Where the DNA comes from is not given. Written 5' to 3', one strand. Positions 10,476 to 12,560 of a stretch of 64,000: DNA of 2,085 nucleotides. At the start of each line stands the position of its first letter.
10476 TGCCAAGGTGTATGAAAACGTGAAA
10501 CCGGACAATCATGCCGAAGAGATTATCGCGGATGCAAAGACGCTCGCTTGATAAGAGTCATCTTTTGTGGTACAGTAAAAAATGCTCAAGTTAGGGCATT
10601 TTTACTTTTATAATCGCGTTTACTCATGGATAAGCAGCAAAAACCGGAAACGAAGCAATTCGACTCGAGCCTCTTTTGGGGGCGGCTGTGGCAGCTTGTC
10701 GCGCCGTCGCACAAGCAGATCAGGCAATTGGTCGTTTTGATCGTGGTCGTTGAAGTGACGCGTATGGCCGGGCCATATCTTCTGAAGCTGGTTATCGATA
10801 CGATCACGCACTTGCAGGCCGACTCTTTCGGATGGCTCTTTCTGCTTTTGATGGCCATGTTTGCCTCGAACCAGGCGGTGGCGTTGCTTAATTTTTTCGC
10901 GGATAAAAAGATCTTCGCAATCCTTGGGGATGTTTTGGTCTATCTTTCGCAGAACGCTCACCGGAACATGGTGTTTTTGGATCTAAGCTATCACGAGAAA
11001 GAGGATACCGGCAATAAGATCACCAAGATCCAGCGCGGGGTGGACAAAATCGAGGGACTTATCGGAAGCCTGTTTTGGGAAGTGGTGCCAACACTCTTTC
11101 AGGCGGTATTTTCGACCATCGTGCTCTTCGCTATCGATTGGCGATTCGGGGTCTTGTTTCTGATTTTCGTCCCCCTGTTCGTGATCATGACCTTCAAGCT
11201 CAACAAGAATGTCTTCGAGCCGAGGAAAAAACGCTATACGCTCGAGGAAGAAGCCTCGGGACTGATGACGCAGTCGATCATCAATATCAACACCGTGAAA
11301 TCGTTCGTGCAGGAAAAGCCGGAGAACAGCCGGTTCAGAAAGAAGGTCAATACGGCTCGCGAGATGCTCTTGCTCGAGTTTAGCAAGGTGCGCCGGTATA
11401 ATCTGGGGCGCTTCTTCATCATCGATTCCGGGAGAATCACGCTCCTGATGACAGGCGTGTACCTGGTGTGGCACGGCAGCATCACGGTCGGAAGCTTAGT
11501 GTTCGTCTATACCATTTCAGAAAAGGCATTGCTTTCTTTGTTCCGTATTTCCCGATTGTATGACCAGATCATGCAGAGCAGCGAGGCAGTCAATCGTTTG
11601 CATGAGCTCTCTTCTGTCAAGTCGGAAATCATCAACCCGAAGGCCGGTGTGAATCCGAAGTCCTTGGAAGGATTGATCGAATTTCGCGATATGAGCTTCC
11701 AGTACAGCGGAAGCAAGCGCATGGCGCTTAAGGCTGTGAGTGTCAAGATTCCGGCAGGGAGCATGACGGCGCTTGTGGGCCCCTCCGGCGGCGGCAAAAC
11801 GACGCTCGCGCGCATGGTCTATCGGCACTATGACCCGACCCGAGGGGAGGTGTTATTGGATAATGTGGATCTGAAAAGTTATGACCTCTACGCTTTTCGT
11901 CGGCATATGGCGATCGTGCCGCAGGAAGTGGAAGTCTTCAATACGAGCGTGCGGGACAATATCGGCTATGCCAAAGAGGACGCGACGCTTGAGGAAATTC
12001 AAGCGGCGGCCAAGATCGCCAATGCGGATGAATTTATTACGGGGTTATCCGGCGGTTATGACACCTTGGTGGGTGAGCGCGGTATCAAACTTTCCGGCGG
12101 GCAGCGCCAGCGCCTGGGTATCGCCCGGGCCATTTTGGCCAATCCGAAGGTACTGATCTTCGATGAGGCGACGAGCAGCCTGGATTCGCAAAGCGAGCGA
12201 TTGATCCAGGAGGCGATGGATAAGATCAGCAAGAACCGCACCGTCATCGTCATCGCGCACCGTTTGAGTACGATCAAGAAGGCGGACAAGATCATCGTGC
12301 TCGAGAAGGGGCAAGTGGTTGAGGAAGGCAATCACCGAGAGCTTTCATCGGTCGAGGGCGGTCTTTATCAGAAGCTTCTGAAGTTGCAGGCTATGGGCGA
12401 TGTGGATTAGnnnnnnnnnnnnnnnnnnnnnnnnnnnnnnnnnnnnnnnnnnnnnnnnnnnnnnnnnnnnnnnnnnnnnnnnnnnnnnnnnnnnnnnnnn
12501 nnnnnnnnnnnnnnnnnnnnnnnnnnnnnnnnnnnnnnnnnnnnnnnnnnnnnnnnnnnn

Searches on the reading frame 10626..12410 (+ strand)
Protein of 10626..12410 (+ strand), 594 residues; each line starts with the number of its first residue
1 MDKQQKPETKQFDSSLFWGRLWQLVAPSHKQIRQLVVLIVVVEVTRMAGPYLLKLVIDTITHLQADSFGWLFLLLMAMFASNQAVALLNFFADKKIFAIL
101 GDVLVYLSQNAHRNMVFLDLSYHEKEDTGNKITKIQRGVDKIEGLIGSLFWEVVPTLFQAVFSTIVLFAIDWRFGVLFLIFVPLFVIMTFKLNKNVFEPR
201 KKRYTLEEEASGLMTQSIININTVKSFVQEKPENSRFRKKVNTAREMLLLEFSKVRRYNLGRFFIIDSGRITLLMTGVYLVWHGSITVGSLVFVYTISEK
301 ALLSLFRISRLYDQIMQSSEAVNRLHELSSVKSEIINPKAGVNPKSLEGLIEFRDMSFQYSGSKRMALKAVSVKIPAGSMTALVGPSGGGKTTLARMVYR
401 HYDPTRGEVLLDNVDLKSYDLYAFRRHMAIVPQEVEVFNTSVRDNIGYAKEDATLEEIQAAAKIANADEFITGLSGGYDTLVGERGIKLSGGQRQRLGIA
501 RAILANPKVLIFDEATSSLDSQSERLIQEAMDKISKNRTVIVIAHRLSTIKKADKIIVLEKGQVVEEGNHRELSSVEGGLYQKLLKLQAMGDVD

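Call 3: search_protein_families(library=pfam, proteins=[window:10626-12410:+], max_evalue=0.01)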
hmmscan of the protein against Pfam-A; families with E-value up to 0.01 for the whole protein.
window:10626-12410:+ (594 aa): 9 families
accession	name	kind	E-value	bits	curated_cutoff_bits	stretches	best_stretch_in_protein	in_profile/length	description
PF00005.33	ABC_tran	-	4.2e-33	115.3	25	1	368-517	1-137/137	ABC transporter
PF00664.28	ABC_membrane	-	7.5e-27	95.1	28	1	36-298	5-267/274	ABC transporter transmembrane region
PF02463.25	SMC_N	-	2e-07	31.1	40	1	467-560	135-212/220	RecF/RecN/SMC N terminal domain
PF00004.35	AAA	-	0.00015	22.6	21.2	1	383-553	3-117/131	ATPase family associated with various cellular activities (AAA)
PF13401.12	AAA_22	-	0.00046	20.9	27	1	379-421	6-33/130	AAA domain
PF13191.12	AAA_16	-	0.00081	20.4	32.6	1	374-541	20-165/167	AAA ATPase domain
PF06414.18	Zeta_toxin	-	0.0018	18.2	22.3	0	382-419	20-57/199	Zeta toxin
PF13304.12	AAA_21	-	0.0046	17.5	27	0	490-542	239-295/304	AAA domain, putative AbiEii toxin, Type IV TA system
PF13481.12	AAA_25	-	0.0068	16.5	27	0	374-396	29-51/195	AAA domain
